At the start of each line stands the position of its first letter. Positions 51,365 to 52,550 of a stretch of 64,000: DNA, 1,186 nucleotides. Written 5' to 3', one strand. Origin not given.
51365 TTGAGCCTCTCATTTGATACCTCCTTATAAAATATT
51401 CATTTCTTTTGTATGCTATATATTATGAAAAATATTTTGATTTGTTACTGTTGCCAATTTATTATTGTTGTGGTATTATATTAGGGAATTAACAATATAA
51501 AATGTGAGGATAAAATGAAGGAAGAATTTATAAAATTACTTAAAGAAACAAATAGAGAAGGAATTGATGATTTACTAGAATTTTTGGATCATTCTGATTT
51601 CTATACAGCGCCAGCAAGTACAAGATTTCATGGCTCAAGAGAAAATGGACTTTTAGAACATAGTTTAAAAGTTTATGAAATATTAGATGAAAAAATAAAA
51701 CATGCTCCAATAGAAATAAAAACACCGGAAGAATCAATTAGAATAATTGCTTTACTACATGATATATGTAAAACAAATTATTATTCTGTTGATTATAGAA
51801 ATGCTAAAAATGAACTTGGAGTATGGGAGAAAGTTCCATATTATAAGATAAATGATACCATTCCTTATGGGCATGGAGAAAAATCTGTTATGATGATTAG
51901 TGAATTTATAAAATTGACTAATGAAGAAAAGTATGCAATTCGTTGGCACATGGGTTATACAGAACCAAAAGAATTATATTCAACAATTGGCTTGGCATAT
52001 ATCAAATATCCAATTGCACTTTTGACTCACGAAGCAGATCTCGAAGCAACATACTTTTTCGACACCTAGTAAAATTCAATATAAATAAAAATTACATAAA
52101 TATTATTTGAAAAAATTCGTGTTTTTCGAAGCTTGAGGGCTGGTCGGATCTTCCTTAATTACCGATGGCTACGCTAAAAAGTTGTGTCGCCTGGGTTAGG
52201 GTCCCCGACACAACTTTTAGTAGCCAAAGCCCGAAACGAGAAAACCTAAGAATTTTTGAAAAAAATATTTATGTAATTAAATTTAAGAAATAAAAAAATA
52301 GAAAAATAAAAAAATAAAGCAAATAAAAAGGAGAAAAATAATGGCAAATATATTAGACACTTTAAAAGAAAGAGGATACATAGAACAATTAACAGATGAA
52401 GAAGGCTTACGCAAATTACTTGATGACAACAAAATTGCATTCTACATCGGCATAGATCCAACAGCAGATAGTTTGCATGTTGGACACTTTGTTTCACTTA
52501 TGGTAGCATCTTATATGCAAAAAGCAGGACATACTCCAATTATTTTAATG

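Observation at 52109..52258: GC-rich multi-helix element directly upstream of tyrS that I cannot assign to any RNA family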

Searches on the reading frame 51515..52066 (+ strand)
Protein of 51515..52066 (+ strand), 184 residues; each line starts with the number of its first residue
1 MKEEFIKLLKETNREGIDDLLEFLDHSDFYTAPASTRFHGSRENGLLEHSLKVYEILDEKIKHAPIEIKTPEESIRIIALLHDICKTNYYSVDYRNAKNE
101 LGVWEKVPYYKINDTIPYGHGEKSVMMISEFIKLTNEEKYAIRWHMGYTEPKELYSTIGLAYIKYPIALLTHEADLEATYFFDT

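Call 34: find_homologous_proteins(query=window:51515-52066:+, max_evalue=1e-20)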
Query window:51515-52066:+ (184 aa): 7987 proteins with E <= 1e-20 among 8000 candidates; the best 120 are listed.
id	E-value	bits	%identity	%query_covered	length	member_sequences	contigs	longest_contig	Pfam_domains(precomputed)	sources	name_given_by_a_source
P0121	9.0e-133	458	78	85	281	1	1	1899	PF01966.29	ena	-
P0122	4.6e-119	413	100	100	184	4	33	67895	PF01966.29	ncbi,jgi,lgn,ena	-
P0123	5.5e-104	364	87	100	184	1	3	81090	PF01966.29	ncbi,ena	-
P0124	9.5e-104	363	85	100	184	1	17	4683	PF01966.29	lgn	-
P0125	1.4e-103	362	87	100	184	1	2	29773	PF01966.29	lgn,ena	-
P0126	1.7e-103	362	86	100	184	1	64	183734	PF01966.29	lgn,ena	-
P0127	2.7e-103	361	86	100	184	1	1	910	PF01966.29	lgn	-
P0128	3.2e-103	361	86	100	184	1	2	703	PF01966.29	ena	-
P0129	3.3e-103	361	85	99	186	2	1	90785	PF01966.29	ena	-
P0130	3.8e-103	361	86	100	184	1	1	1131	PF01966.29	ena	-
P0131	3.8e-103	361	86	100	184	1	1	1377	PF01966.29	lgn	-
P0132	4.0e-103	361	86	100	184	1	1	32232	PF01966.29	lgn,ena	-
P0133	4.6e-103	361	86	100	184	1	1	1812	PF01966.29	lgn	-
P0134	7.5e-103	360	86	100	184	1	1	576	PF01966.29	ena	-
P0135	1.1e-102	360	85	100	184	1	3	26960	PF01966.29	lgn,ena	-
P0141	1.7e-100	352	83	99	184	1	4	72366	PF01966.29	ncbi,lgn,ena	-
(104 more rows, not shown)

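Call 35: find_encoding_contigs(protein=P0123, flank=2500, max_places=2)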
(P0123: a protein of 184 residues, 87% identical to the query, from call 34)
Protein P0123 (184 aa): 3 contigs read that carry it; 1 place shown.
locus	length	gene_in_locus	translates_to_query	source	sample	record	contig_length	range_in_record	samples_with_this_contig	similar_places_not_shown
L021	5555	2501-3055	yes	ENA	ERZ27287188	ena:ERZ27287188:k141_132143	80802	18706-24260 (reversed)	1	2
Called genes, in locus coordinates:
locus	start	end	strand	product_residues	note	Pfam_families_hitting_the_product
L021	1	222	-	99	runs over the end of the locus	-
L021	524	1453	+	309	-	PF17125:Methyltr_RsmF_N, PF02475:TRM5-TYW2_MTfase (faint), PF01189:Methyltr_RsmB-F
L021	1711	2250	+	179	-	PF00210:Ferritin (faint), PF02915:Rubrerythrin, PF23458:DUF7130 (faint), PF21349:RUBY_RBDX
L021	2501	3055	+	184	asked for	PF01966:HD (weak)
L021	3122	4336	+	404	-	PF00579:tRNA-synt_1b, PF22421:SYY_C-terminal, PF01479:S4 (weak)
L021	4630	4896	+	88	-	PF00312:Ribosomal_S15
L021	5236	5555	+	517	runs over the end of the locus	PF17191:RecG_wedge, PF00270:DEAD, PF04851:ResIII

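Call 36: find_encoding_contigs(protein=P0126, flank=2500, max_places=3)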
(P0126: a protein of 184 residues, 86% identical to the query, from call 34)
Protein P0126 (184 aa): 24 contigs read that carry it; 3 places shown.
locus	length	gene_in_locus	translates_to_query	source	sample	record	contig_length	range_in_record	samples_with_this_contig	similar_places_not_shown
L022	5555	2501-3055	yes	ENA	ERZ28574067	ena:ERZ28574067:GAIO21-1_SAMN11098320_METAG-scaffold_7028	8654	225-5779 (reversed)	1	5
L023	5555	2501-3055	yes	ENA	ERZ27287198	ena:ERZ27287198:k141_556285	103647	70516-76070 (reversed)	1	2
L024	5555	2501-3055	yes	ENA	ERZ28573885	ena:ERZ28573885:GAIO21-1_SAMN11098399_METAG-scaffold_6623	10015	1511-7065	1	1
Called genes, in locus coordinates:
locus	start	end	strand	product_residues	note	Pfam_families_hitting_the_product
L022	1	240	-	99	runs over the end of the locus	-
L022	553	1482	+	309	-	PF17125:Methyltr_RsmF_N, PF02475:TRM5-TYW2_MTfase (faint), PF01189:Methyltr_RsmB-F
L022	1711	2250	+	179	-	PF00210:Ferritin (faint), PF02915:Rubrerythrin, PF21349:RUBY_RBDX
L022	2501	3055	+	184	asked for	PF01966:HD (weak)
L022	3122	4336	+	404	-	PF00579:tRNA-synt_1b, PF22421:SYY_C-terminal, PF01479:S4 (weak)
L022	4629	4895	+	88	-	PF00312:Ribosomal_S15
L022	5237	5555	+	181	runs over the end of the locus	?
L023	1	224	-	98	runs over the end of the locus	-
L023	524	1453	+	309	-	PF17125:Methyltr_RsmF_N, PF02475:TRM5-TYW2_MTfase (faint), PF01189:Methyltr_RsmB-F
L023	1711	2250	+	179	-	PF00210:Ferritin (faint), PF02915:Rubrerythrin, PF23458:DUF7130 (faint), PF21349:RUBY_RBDX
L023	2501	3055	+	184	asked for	PF01966:HD (weak)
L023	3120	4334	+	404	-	PF00579:tRNA-synt_1b, PF22421:SYY_C-terminal, PF01479:S4 (weak)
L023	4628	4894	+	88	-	PF00312:Ribosomal_S15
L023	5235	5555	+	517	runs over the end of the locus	PF17191:RecG_wedge, PF00270:DEAD, PF04851:ResIII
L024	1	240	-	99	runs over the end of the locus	-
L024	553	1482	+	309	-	PF17125:Methyltr_RsmF_N, PF01189:Methyltr_RsmB-F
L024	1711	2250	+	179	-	PF00210:Ferritin (faint), PF02915:Rubrerythrin, PF21349:RUBY_RBDX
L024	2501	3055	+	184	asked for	PF01966:HD (weak)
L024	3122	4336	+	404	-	PF00579:tRNA-synt_1b, PF22421:SYY_C-terminal, PF01479:S4 (weak)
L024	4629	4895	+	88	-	PF00312:Ribosomal_S15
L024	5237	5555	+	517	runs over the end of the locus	PF17191:RecG_wedge, PF07517:SecA_DEAD (weak), PF00270:DEAD, PF04851:ResIII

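Call 37: find_encoding_contigs(protein=P0141, flank=2500, max_places=2)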
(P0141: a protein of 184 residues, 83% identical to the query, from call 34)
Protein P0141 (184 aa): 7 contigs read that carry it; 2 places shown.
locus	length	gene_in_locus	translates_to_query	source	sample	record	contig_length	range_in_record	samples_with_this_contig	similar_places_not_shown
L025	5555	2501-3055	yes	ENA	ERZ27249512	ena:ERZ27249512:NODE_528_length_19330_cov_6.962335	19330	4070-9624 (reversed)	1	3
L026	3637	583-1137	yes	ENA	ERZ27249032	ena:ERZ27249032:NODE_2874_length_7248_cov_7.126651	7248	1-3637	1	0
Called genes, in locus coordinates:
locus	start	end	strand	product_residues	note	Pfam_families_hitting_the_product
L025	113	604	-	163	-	PF06695:Sm_multidrug_ex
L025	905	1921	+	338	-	PF02016:Peptidase_S66, PF17676:Peptidase_S66C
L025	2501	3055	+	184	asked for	PF01966:HD (weak)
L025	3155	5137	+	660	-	PF01554:MatE, PF13189:Cytidylate_kin2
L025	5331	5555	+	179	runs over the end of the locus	PF00210:Ferritin (faint), PF02915:Rubrerythrin, PF21349:RUBY_RBDX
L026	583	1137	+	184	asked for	PF01966:HD (weak)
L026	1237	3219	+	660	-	PF01554:MatE, PF13189:Cytidylate_kin2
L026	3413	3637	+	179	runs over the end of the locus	PF00210:Ferritin (faint), PF02915:Rubrerythrin, PF21349:RUBY_RBDX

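Call 39: find_encoding_contigs(protein=P0121, flank=2500, max_places=3)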
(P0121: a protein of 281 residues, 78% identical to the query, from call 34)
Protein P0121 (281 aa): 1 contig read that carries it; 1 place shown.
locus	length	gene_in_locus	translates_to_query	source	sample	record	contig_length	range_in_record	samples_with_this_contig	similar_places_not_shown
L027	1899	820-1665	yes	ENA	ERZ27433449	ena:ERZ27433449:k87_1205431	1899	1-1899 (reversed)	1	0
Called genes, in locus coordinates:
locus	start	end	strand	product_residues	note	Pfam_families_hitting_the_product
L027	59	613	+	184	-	-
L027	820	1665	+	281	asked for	PF01966:HD (weak)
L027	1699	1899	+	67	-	?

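Call 52: find_encoding_contigs(protein=P0122, flank=2000, max_places=10)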
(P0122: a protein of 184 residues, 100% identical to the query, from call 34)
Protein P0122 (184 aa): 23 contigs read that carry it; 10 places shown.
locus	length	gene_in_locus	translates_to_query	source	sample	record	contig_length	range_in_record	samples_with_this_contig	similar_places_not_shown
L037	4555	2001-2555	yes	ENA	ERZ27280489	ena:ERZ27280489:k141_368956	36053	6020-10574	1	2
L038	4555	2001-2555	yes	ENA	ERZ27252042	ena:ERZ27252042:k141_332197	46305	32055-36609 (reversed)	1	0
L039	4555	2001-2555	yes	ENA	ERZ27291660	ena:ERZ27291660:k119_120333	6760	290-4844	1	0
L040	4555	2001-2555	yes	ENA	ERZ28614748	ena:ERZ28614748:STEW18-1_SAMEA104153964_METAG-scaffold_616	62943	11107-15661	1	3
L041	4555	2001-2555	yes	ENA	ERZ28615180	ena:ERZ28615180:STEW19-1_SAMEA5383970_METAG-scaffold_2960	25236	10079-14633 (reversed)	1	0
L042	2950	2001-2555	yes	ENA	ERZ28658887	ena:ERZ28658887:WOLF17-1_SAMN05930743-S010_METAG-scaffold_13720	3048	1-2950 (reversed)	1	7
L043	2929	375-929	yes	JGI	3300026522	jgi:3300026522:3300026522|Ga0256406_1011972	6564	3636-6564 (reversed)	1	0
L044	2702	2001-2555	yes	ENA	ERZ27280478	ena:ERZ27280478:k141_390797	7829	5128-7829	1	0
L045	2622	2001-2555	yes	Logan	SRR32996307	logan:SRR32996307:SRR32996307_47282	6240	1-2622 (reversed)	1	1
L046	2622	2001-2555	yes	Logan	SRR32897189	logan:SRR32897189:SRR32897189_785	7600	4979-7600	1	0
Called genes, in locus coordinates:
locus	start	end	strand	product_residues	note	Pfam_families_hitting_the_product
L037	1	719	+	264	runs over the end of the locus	PF01177:Asp_Glu_race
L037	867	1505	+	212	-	PF00730:HhH-GPD, PF14520:HHH_5 (faint), PF00633:HHH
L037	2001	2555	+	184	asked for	PF01966:HD (weak)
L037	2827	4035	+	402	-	PF00579:tRNA-synt_1b, PF22421:SYY_C-terminal, PF01479:S4 (weak)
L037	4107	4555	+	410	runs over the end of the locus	-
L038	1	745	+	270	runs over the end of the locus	PF01177:Asp_Glu_race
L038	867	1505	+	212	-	PF00730:HhH-GPD, PF14520:HHH_5 (faint), PF00633:HHH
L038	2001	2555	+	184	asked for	PF01966:HD (weak)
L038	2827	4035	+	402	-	PF00579:tRNA-synt_1b, PF22421:SYY_C-terminal, PF01479:S4 (weak)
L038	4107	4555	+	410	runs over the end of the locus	-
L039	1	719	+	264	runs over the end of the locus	PF01177:Asp_Glu_race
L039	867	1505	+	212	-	PF00730:HhH-GPD, PF14520:HHH_5 (faint), PF00633:HHH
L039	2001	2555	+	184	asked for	PF01966:HD (weak)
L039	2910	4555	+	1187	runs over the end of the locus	?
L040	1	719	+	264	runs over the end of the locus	PF01177:Asp_Glu_race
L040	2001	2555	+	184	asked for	PF01966:HD (weak)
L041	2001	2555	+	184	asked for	PF01966:HD (weak)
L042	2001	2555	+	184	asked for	PF01966:HD (weak)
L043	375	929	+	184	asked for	PF01966:HD (weak)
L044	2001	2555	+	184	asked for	PF01966:HD (weak)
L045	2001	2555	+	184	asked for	PF01966:HD (weak)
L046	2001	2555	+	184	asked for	PF01966:HD (weak)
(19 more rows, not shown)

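Call 54: search_protein_families(library=pfam, proteins=[L039:2910-4553:+, window:51515-52066:+])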
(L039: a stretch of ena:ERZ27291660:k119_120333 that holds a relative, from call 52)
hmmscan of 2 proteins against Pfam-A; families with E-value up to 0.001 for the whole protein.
L039:2910-4553:+ (548 aa): 0 families

window:51515-52066:+ (184 aa): 1 family
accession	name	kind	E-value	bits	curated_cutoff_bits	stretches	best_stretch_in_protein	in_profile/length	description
PF01966.28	HD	-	2e-06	28.5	22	1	47-152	2-92/116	HD domain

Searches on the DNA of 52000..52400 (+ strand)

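Call 4: search_rna_families(source=window, start=52000, end=52400, threshold=evalue, max_evalue=10, show_alignments=3)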
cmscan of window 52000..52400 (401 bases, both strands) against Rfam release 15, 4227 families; matches with E-value up to 10: 3.
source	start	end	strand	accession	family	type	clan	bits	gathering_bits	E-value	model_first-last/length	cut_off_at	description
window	52190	52302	-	RF01873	PISRT1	Gene; lncRNA;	-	21.8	70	1.3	1-107/107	no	Polled intersex syndrome regulated transcript 1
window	52319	52343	+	RF02980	freshwater-2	Cis-reg;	-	15.6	49.9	6.3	1-84/84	no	freshwater-2 RNA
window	52085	52132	+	RF02933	ARRPOF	Gene; sRNA;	-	12.8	127.2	0.87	1-256/256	no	ARRPOF RNA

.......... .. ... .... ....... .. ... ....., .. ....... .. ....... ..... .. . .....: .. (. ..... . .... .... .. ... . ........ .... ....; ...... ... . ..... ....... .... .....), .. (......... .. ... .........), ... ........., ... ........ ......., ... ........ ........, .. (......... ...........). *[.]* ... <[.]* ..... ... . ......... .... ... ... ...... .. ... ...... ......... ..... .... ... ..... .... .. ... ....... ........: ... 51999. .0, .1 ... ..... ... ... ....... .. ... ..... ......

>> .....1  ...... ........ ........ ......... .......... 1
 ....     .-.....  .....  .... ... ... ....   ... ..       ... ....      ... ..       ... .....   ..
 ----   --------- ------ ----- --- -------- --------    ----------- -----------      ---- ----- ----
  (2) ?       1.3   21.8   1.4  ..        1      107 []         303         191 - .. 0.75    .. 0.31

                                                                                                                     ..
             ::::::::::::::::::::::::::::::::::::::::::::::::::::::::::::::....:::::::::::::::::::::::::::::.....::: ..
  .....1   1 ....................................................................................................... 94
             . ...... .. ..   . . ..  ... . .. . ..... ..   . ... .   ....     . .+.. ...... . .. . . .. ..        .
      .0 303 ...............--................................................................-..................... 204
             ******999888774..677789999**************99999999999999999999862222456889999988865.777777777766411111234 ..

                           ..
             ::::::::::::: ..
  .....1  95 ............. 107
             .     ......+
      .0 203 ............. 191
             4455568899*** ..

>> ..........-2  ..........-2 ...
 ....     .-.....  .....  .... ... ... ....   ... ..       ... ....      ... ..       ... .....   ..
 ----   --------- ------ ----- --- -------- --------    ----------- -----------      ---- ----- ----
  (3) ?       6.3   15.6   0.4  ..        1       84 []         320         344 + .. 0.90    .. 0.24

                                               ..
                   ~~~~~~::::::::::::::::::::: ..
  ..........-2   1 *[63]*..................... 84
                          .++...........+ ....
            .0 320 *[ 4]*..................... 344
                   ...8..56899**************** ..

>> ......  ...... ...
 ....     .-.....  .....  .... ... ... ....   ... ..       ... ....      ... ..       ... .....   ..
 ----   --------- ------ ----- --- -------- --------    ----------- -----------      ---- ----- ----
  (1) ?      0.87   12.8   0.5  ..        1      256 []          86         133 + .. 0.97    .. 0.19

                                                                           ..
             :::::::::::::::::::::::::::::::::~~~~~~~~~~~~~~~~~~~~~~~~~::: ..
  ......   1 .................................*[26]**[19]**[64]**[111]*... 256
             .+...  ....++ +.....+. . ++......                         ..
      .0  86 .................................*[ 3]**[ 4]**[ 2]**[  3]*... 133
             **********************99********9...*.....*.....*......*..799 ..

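Call 57: search_dna_similar(query=window:52100-52270:+, collection=plasmids, mode=distant, max_evalue=0.01)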
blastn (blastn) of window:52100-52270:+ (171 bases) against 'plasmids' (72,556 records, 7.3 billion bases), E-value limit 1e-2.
No match.

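Call 58: search_dna_similar(query=window:52100-52270:+, collection=phages, mode=distant, max_evalue=0.01)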
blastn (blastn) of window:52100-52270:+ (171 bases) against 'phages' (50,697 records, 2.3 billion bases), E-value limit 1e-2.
No match.
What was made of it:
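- Tried and rejected: BLASTN of the element against plasmids and phages: no match (calls 57, 58).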

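Call 68: search_rna_families(source=window, start=52085, end=52285, threshold=evalue, max_evalue=10)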
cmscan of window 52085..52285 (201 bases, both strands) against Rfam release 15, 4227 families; matches with E-value up to 10: 2.
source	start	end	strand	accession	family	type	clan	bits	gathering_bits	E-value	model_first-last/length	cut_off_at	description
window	52085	52132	+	RF02933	ARRPOF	Gene; sRNA;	-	12.8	127.2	0.44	1-256/256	no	ARRPOF RNA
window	52171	52285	-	RF02610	BSR0709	Gene; sRNA;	-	8.3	382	3.7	217-318/318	5'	Brucella sRNA 0709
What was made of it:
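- On Any Rfam 15 family (SRP, 6S, tmRNA, RNase P, riboswitches, small ribozymes): The best sub-threshold hits are noise: PISRT1 at 21.8 bits against a threshold of 70, and ARRPOF at 12.8 against 127 (calls 4, 68).
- Checked: At E<=10 on the element there are only noise hits, and none to T-box, SRP, 6S, tmRNA, RNase P or ribozymes (calls 4, 68).
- tyrS lacks a T-box here (calls 4, 68).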

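Call 73: build_rna_model(alignment_id=A5)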
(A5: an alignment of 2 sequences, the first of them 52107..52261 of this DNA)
Model R1 built from alignment A5 (2 sequences, 156 columns); structure: RNAalifold consensus.
model positions 156; base pairs 49; branch points 1; effective number of sequences 0.68; information 0.59 bits per position. Calibrated on 0.2 Mb of random sequence (short: E-values are rough).
structure used (alignment columns):
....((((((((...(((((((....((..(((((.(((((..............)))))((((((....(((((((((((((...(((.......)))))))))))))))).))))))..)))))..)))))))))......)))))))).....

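Call 74: search_with_rna_model(model_id=R1, source=window, filters=off, max_evalue=10)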
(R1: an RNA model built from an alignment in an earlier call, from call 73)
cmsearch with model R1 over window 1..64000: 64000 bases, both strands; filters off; matches with E-value up to 10: 61.
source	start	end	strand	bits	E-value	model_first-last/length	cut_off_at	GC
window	52107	52262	+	194.5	2.6e-44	1-156/156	no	0.43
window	52167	52225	-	15.3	0.24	61-119/156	no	0.53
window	61033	61072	+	14.1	0.47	1-156/156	no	0.17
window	10930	10971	-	13.7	0.59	1-156/156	no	0.26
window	47077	47122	-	12.7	1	1-156/156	no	0.2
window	36734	36771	-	12.6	1.1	1-156/156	no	0.26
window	21521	21553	+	12.3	1.2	1-156/156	no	0.09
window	47078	47123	+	12.2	1.3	1-156/156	no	0.2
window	17211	17247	-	11.7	1.7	1-156/156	no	0.3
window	7386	7429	+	11.6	1.9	1-156/156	no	0.25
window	45276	45308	+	11.6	1.9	1-156/156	no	0.21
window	36781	36832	+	11.1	2.5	1-156/156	no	0.23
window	10239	10324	-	11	2.5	1-156/156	no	0.3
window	44881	44926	+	11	2.5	1-156/156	no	0.24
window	48713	48751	+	10.9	2.7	70-113/156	no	0.36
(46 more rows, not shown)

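Call 75: search_with_rna_model(model_id=R1, sources=[L011, L012, L013, L014, L015, L017, L018, L019, L021, L022, L023, L024, L025, L026, L027, L036, L039, L029, L028], filters=off, max_evalue=10)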
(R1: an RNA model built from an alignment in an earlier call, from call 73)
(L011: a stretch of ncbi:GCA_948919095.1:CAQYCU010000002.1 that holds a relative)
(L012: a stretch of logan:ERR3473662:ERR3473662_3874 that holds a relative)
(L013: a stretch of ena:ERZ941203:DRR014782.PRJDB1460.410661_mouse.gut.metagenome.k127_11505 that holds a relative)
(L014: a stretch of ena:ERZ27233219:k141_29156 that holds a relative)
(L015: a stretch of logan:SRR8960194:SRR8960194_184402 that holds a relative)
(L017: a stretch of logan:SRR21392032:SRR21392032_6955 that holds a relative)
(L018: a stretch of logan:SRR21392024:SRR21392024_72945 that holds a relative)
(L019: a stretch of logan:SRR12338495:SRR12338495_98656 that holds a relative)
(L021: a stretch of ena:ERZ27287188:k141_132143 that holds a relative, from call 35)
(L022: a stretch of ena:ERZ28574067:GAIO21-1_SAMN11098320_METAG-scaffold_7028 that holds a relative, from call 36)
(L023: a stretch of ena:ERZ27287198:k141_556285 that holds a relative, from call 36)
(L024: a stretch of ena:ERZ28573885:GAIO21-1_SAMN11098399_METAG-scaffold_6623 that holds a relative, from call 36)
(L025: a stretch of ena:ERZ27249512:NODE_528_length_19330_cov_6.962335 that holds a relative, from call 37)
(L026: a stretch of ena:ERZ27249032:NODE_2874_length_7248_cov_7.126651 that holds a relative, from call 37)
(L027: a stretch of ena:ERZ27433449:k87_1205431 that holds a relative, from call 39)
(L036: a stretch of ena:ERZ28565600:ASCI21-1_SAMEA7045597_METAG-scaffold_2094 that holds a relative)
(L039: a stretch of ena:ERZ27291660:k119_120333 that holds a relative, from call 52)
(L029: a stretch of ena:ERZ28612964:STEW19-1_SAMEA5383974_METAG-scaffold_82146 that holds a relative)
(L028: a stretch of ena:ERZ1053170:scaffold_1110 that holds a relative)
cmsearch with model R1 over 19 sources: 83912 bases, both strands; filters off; matches with E-value up to 10: 41.
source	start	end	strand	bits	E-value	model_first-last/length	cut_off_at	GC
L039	2593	2748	+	195.3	2.2e-44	1-156/156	no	0.44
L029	944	1099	+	194.6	3.1e-44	1-156/156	no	0.43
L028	1303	1458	+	188.7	8.2e-43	1-156/156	no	0.42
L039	2653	2711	-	15.3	0.32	61-119/156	no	0.53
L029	1004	1062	-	15.3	0.32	61-119/156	no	0.53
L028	1363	1421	-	15.3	0.32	61-119/156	no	0.53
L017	2143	2193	-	13.2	0.99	1-156/156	no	0.39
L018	2425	2475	-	13.2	0.99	1-156/156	no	0.39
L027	1179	1204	+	13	1.1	1-156/156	no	0.31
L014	4266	4301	-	12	2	1-156/156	no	0.17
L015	3108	3143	-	12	2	1-156/156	no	0.17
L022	22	83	-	11.8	2.2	1-156/156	no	0.29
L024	22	83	-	11.8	2.2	1-156/156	no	0.29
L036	2430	2487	+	11.7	2.3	1-156/156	no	0.33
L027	1831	1886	+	11.4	2.7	1-156/156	no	0.25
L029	596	626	+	11.4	2.7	1-156/156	no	0.23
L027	888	911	-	10.9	3.5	1-156/156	no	0.21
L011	4516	4574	+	10.9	3.6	1-156/156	no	0.34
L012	2506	2564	+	10.9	3.6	1-156/156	no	0.34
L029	3026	3074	+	10.8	3.8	1-156/156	no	0.27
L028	3349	3397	+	10.8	3.8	1-156/156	no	0.27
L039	3526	3568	+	10.7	4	1-156/156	no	0.23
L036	3240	3277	+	10.7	4.1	1-156/156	no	0.21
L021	5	40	-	10.3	5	1-156/156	no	0.28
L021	4825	4856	+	10.3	5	1-156/156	no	0.25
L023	4823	4854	+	10.3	5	1-156/156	no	0.25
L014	7102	7158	-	9.9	6.3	1-156/156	no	0.26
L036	3239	3276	-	9.9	6.3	1-156/156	no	0.21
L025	3811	3876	+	9.8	6.5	1-156/156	no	0.21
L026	1893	1958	+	9.8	6.5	1-156/156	no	0.21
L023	2570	2645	+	9.8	6.6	1-156/156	no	0.38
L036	5093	5137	-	9.7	6.7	1-156/156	no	0.24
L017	3091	3118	+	9.7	7.1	1-156/156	no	0.14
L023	4912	4966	+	9.4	8.3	1-156/156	no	0.27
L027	615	652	-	9.3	8.4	1-156/156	no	0.42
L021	4914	4967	+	9.2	9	1-156/156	no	0.28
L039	506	598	+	9.2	9.3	1-156/156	no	0.34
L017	193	220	+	9.2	9.3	1-156/156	no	0.32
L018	475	502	+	9.2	9.3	1-156/156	no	0.32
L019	171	198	+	9.2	9.3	1-156/156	no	0.32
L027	888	913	+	9.1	9.8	1-156/156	no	0.23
